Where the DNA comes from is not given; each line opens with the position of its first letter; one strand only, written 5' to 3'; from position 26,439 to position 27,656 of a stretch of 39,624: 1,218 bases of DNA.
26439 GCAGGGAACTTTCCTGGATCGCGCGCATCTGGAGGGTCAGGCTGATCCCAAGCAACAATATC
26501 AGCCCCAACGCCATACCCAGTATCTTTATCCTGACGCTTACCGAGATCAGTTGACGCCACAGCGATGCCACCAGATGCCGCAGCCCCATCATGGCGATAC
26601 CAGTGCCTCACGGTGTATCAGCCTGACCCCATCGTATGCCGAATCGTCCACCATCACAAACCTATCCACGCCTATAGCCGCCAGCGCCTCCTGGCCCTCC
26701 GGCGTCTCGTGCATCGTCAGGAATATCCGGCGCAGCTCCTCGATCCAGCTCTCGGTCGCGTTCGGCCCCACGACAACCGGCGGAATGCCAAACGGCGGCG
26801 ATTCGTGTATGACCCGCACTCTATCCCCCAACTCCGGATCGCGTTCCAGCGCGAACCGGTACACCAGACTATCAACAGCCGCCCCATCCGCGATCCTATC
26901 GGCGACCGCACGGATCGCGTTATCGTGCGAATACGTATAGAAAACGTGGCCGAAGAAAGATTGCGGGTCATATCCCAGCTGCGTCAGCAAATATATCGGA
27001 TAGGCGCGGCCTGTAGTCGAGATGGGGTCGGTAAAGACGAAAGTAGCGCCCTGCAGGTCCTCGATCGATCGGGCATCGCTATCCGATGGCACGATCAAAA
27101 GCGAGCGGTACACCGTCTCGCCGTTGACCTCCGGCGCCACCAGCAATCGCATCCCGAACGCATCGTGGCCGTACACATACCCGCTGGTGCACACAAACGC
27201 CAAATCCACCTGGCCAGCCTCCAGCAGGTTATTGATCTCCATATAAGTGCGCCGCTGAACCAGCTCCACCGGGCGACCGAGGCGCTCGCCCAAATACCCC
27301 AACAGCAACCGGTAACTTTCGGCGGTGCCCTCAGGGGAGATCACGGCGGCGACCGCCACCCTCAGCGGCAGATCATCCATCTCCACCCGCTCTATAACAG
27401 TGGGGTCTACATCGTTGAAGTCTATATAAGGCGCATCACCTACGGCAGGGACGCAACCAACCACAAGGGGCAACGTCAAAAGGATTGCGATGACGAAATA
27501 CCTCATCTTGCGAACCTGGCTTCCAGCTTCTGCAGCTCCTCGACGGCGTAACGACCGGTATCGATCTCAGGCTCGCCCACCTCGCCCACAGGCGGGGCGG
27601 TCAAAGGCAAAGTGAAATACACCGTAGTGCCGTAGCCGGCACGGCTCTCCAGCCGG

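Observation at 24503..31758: Translationally coupled five-gene sensor module: three kinases plus a free PhnD-like lipoprotein converging on one LuxR-type regulator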

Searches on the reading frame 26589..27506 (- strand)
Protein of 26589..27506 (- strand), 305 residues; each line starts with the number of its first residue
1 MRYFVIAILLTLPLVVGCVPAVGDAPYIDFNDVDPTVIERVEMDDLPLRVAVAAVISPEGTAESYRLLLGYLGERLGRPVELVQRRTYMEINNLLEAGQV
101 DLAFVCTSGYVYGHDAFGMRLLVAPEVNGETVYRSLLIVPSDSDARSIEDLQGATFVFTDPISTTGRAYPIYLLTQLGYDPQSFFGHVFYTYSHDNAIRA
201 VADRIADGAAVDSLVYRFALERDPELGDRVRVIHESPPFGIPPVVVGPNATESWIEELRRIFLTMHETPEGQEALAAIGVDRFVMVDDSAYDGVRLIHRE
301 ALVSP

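Call 4: search_protein_families(library=pfam, proteins=[window:26589-27506:-], max_evalue=0.01)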
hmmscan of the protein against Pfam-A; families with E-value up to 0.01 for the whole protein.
window:26589-27506:- (305 aa): 1 family
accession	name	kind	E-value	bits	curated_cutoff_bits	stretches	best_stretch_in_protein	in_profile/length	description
PF12974.12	Phosphonate-bd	-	1.4e-65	221.5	27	1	51-291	2-242/242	ABC transporter, phosphonate, periplasmic substrate-binding protein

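Call 7: search_protein_families(library=ncbifam, proteins=[window:26589-27506:-], max_evalue=0.00001)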
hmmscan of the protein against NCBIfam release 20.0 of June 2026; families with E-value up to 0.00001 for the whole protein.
window:26589-27506:- (305 aa): 3 families
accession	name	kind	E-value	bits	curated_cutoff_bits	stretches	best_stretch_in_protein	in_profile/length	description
TIGR03431.1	PhnD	equivalog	1.7e-35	122.8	261.1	1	48-299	29-284/288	phosphonate ABC transporter substrate-binding protein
TIGR01098.1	3A0109s03R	subfamily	2.6e-34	118.8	112.05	1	47-265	32-253/253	phosphate/phosphite/phosphonate ABC transporter substrate-binding protein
TIGR04553.1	ABC_peri_selen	hypoth_equivalog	1.2e-20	74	250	1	61-300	15-261/266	putative selenate ABC transporter substrate-binding protein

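Call 11: find_related_loci(query=window:26589-27506:-, collection=genome_contigs, flank=10000)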
Query window:26589-27506:- (305 aa) in genome_contigs; peptide patterns used: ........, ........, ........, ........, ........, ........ (x = any residue, [..] = any of these).
125 stretches matched a pattern; 21 encode a relative of the query (tblastn E <= 1e-3); 21 distinct loci.
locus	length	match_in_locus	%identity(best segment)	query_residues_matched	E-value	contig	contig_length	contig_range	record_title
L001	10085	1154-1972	59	26-297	1e-100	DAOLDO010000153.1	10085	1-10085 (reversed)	MAG TPA_asm: Chloroflexaceae bacterium isolate AMR_MDS_0156 NODE_1202_length_10085_cov_5.489631, whole genome shotgun se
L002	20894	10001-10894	46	2-300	5e-82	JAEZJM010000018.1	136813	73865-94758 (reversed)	MAG: Bacillota bacterium isolate OH_CDB_237 k127_1061297, whole genome shotgun sequence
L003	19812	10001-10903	42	1-300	1e-80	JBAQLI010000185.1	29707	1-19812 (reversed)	MAG: Candidatus Methanoperedens sp. isolate MFD12032_ilm_asm_bin13 k127_26276, whole genome shotgun sequence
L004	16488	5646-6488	46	17-299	6e-80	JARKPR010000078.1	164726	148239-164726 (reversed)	MAG: Selenomonadales bacterium isolate D180_maxbin.015 k141_169045, whole genome shotgun sequence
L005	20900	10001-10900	42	1-300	2e-79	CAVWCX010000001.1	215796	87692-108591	MAG: Candidatus Methanoperedenaceae archaeon isolate MFD03899.bin.2.194 genome assembly, contig: contig_10816, whole gen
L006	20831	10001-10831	45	33-300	3e-79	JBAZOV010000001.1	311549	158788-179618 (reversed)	MAG: Candidatus Methanoperedens sp. isolate SO_2017_SWC_14 scaffold_38_c1_LP-4_2017, whole genome shotgun sequence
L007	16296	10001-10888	42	1-295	9e-79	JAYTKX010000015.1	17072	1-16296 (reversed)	MAG: Methanobacteriota archaeon isolate GFS_3223 GFS_3223_14, whole genome shotgun sequence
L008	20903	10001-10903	42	1-300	1e-78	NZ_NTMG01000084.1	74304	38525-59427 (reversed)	Candidatus Methanoperedens sp. BLZ2 CMPBLZ2contig_10, whole genome shotgun sequence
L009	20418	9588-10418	44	33-300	1e-77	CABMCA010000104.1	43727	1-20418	uncultured archaeon isolate LFW-24 genome assembly, contig: LFW24_75, whole genome shotgun sequence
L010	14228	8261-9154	45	1-297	1e-76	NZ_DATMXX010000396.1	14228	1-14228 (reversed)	MAG: Sporomusa sp. isolate SMAG_U13131 k141_23467, whole genome shotgun sequence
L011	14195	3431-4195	46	44-297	2e-74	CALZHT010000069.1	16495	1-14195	MAG: uncultured Desulfobulbaceae bacterium isolate FO_M_Desulfobacterota_18 genome assembly, contig: scaffold_2594, whol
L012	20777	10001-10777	44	44-295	8e-74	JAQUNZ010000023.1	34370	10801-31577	MAG: Candidatus Methanoperedens sp. isolate STD1_19 NODE_2458_length_34370_cov_5.343311_Sandtown_D1, whole genome shotgu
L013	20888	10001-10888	42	1-295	2e-73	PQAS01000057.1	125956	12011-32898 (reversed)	MAG: Candidatus Methanoperedenaceae archaeon isolate FeB_1 FeB1_57, whole genome shotgun sequence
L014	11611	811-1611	46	41-300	1e-73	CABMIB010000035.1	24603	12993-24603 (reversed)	uncultured archaeon isolate LFW-280_3_1 genome assembly, contig: LFW28031_21, whole genome shotgun sequence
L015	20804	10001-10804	43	29-300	1e-71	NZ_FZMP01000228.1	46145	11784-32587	Candidatus Methanoperedens nitroreducens isolate Mnv1, whole genome shotgun sequence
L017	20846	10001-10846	43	14-295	5e-66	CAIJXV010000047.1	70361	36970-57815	uncultured bacterium isolate Loclat_bin-05825 genome assembly, contig: bin-05825:047/124, whole genome shotgun sequence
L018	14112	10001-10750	42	46-295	6e-62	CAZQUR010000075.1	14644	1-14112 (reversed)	MAG TPA_asm: uncultured Desulfobacteraceae bacterium isolate SRP141376_co1_387 genome assembly, contig: NODE_8124_length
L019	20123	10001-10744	42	48-295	8e-60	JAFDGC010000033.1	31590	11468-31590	MAG: Deltaproteobacteria bacterium isolate Meg22_1012_Bin_147 Meg22_1012_Bin_147_scaffold_7467, whole genome shotgun seq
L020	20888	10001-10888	37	12-295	1e-58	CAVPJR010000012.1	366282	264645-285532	MAG: uncultured delta proteobacterium isolate MFD09964.bin.3.281 genome assembly, contig: contig_24787, whole genome sho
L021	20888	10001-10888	41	4-298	1e-71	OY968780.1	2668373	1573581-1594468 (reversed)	MAG: uncultured Coriobacteriia bacterium isolate MFD05942.bin.c.2 genome assembly, chromosome: 1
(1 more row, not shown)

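Call 25: search_solved_structures(query=window:26589-27506:-, max_evalue=0.001)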
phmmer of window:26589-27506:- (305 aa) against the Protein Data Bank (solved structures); distinct sequences matched with E-value up to 0.001: 17.
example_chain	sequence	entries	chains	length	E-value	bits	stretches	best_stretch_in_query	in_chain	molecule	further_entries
6x6b_A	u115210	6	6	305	1e-65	225.1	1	48-297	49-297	ArrX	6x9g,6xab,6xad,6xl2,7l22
6x8w_A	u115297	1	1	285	1.3e-64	221.5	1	48-297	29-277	ArrX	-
8ed5_A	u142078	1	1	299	2e-35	125.7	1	55-295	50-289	Putative periplasmic phosphite-binding-like protein (Pbl) PtxB-like protein designated Aio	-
6esk_A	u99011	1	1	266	5.5e-35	124.3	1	68-295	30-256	Putative periplasmic phosphite-binding-like protein (Pbl) PtxB-like protein designated Aio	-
6esv_A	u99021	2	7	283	6.4e-35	124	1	67-295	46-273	Putative periplasmic phosphite-binding-like protein (Pbl) PtxB-like protein designated Aio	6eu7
5jvb_A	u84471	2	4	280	1.8e-14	56.9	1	62-297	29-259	Phosphonate ABC transporter, periplasmic phosphonate-binding protein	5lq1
5lv1_A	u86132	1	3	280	6.8e-14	55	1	64-296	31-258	PtxB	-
5o2j_A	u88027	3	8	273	1.3e-12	50.8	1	65-295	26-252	Probable phosphite transport system-binding protein PtxB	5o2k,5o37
5me4_A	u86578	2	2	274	5.3e-12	48.8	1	45-187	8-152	Probable phosphite transport system-binding protein HtxB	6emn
6ght_A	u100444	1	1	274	5.3e-12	48.8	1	45-187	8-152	Probable phosphite transport system-binding protein HtxB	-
6ghq_A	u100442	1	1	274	5.5e-12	48.7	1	45-187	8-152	Probable phosphite transport system-binding protein HtxB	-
7s6g_A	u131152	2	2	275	4.5e-09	39.2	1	53-300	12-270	Phosphonate ABC type transporter/ substrate binding component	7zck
9lf9_A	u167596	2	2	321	1.9e-08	37.1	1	44-285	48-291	Phosphonate ABC transporter, periplasmic phosphonate-binding protein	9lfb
3n5l_A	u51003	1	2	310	2.2e-08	36.9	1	88-291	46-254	Binding protein component of ABC phosphonate transporter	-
5lq5_A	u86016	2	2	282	2.7e-06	30.1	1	137-299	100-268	Putative phosphonate binding protein for ABC transporter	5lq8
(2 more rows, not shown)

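Call 26: search_solved_structures(query=window:26589-27506:-, max_evalue=1e-30, show_alignments=3)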
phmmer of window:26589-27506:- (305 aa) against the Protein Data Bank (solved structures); distinct sequences matched with E-value up to 1e-30: 5.
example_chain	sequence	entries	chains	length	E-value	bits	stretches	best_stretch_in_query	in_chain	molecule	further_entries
6x6b_A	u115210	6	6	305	1e-65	225.1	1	48-297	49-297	ArrX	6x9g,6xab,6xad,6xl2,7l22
6x8w_A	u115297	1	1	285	1.3e-64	221.5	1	48-297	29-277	ArrX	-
8ed5_A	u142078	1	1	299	2e-35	125.7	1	55-295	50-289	Putative periplasmic phosphite-binding-like protein (Pbl) PtxB-like protein designated Aio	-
6esk_A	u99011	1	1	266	5.5e-35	124.3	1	68-295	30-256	Putative periplasmic phosphite-binding-like protein (Pbl) PtxB-like protein designated Aio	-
6esv_A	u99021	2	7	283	6.4e-35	124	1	67-295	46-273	Putative periplasmic phosphite-binding-like protein (Pbl) PtxB-like protein designated Aio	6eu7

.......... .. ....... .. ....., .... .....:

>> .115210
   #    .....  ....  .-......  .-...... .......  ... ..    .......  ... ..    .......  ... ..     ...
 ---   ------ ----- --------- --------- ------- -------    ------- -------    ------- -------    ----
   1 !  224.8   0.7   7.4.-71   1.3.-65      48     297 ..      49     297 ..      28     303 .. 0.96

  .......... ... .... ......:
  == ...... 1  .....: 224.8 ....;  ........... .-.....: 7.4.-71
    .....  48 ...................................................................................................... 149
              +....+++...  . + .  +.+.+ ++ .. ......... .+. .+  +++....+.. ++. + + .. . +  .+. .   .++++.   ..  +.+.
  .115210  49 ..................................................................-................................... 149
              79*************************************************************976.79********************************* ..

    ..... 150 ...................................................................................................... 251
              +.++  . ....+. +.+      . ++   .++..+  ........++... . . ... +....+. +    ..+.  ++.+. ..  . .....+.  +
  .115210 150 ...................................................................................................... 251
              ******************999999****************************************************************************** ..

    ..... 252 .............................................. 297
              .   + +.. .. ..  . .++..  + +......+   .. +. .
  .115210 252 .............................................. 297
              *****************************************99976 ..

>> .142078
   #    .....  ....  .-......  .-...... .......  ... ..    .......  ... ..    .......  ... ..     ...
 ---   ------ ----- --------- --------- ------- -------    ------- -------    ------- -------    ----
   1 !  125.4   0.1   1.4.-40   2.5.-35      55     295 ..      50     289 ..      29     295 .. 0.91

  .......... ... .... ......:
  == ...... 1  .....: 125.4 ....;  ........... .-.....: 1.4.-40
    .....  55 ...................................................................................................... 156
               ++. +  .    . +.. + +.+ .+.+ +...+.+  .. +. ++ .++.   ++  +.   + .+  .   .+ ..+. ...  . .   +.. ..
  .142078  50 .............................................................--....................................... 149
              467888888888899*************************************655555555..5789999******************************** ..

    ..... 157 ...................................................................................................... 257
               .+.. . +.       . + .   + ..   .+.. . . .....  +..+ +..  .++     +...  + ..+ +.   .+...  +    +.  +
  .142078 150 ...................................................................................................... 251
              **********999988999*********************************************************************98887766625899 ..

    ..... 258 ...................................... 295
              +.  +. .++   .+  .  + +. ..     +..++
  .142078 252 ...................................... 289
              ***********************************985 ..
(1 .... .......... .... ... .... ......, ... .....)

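Call 27: search_protein_families(library=pfam, proteins=[L005:4635-7499:+, L005:7590-7955:+, L005:7971-9413:+, L005:9391-9699:+, L005:9696-9995:+, L005:10906-13566:+, L005:13566-13976:+, L005:14007-14606:+, L005:14614-15543:+, L005:15575-16336:+], max_evalue=0.001)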
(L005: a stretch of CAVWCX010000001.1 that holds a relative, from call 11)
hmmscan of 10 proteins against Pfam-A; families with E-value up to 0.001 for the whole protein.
L005:4635-7499:+ (954 aa): 5 families
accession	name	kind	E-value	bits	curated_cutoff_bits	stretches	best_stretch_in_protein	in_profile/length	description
PF00133.28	tRNA-synt_1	-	3.7e-42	145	22.7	1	13-666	1-413/414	tRNA synthetases class I (I, L, M and V)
PF09334.17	tRNA-synt_1g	-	6.5e-26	91.4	20.1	2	587-672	289-372/391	tRNA synthetases class I (M)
PF08264.19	Anticodon_1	-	4.6e-21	75.7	25.1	1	704-824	1-133/148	Anticodon-binding domain of tRNA ligase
PF01406.26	tRNA-synt_1e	-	1.1e-09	38.5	27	1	580-673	207-298/301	tRNA synthetases class I (C) catalytic domain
PF13603.12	tRNA-synt_1_2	-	9e-08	32.3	25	1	208-321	12-126/185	Leucyl-tRNA synthetase, editing domain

L005:7590-7955:+ (121 aa): 1 family
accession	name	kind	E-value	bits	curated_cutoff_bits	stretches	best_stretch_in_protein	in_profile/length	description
PF03259.23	Robl_LC7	-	4.8e-16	58.7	23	1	7-95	2-90/91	Roadblock/LC7 domain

L005:7971-9413:+ (480 aa): 25 families
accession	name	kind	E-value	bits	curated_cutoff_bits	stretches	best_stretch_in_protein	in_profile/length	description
PF06745.19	ATPase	-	6.1e-87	291.2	26.6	2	236-452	1-227/231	KaiC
PF03796.21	DnaB_C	-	1.5e-10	41.4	27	1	236-299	2-65/255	DnaB-like helicase C terminal domain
PF20720.3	nSTAND3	-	1.5e-09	38.2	27.2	1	23-76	18-71/155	Novel STAND NTPase 3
PF25199.1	nSTAND_NTPase5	-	9.1e-09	35.7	34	1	21-55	40-75/145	Novel STAND NTPase 5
PF13481.12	AAA_25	-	8.1e-08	32.6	27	0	14-47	25-58/195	AAA domain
PF13191.12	AAA_16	-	1.5e-07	32.5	32.6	0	21-51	23-52/167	AAA ATPase domain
PF00154.27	RecA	-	1.7e-07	31.4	27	1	3-58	32-88/262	recA bacterial DNA recombination protein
PF13173.12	AAA_14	-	5.9e-07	30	27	0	23-70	3-49/129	AAA domain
PF05625.17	PAXNEB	-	2.3e-06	27.3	28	1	236-299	19-83/366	PAXNEB protein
PF09848.15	SLFN-g3_helicase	-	2.7e-06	27.4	24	0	23-49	2-30/354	Schlafen group 3, DNA/RNA helicase domain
PF07088.17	GvpD_P-loop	-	4.6e-06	27.1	24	0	254-335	10-83/189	GvpD gas vesicle protein, P-loop domain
PF08423.17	Rad51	-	1.6e-05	24.8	22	0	3-40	7-44/244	Rad51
PF01637.24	ATPase_2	-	2.4e-05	24.7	33.2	0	22-61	20-59/225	ATPase domain predominantly from Archaea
PF13401.12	AAA_22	-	2.9e-05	24.8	27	0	23-122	6-91/130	AAA domain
PF00270.35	DEAD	-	4.8e-05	23.6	26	0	25-72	17-67/167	DEAD/DEAH box helicase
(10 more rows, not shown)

L005:9391-9699:+ (102 aa): 0 families

L005:9696-9995:+ (99 aa): 0 families

L005:10906-13566:+ (886 aa): 12 families
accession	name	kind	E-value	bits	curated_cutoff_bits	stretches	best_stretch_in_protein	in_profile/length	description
PF02518.31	HATPase_c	-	3.7e-30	105.1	26.4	1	775-884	1-110/111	Histidine kinase-, DNA gyrase B-, and HSP90-like ATPase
PF08448.16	PAS_4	-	4.2e-24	85.3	23.1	2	253-361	1-107/110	PAS fold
PF13426.13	PAS_9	-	1.2e-18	67.8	27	2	258-361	2-103/103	PAS domain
PF00512.31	HisKA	-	9.3e-17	61.3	26.9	1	666-729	2-65/66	His Kinase A (phospho-acceptor) domain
PF00989.32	PAS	-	1.2e-15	58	22.6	1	249-359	3-113/113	PAS fold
PF00672.30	HAMP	-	1e-12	48.6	25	1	179-229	2-52/53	HAMP domain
PF13185.12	GAF_2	-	5.2e-08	33.6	28.6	1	455-510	80-136/136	GAF domain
PF13492.12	GAF_3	-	8.4e-08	33.1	27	1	392-511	2-129/129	GAF domain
PF17203.10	sCache_3_2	-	2e-06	28.4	28.4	1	40-156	11-137/140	Single cache domain 3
PF13188.13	PAS_8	-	4e-06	27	21.8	1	248-296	2-47/65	PAS domain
PF01590.32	GAF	-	2.3e-05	25.3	22.4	1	444-509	62-133/133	GAF domain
PF12860.13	PAS_7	-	0.00017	22.2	27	0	253-300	1-49/115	PAS fold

L005:13566-13976:+ (136 aa): 1 family
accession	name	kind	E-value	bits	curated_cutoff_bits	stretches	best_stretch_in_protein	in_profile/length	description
PF00072.30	Response_reg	-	6.4e-29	100.8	30.2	1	10-120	1-110/111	Response regulator receiver domain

L005:14007-14606:+ (199 aa): 1 family
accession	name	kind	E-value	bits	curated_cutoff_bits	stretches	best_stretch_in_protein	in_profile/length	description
PF09920.14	DUF2150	-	6.1e-65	219.2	28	1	10-193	2-189/189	Uncharacterized protein conserved in archaea (DUF2150)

L005:14614-15543:+ (309 aa): 3 families
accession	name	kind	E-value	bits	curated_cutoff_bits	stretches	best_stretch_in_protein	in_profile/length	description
PF13649.12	Methyltransf_25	-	1.8e-08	35.4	27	1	166-262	1-97/97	Methyltransferase domain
PF08241.18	Methyltransf_11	-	3.2e-06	28.1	21.2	1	167-265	1-94/95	Methyltransferase domain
PF13489.12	Methyltransf_23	-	0.00029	21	27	1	158-270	18-120/164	Methyltransferase domain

L005:15575-16336:+ (253 aa): 3 families
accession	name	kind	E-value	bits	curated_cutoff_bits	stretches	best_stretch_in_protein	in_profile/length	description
PF01728.25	FtsJ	-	2.9e-56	190.7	24.1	1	18-190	1-179/181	FtsJ-like methyltransferase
PF01938.26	TRAM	-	1.3e-12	47.8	21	1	202-251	7-59/61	TRAM domain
PF13847.12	Methyltransf_31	-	0.00023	21.3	27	0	36-150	1-111/145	Methyltransferase domain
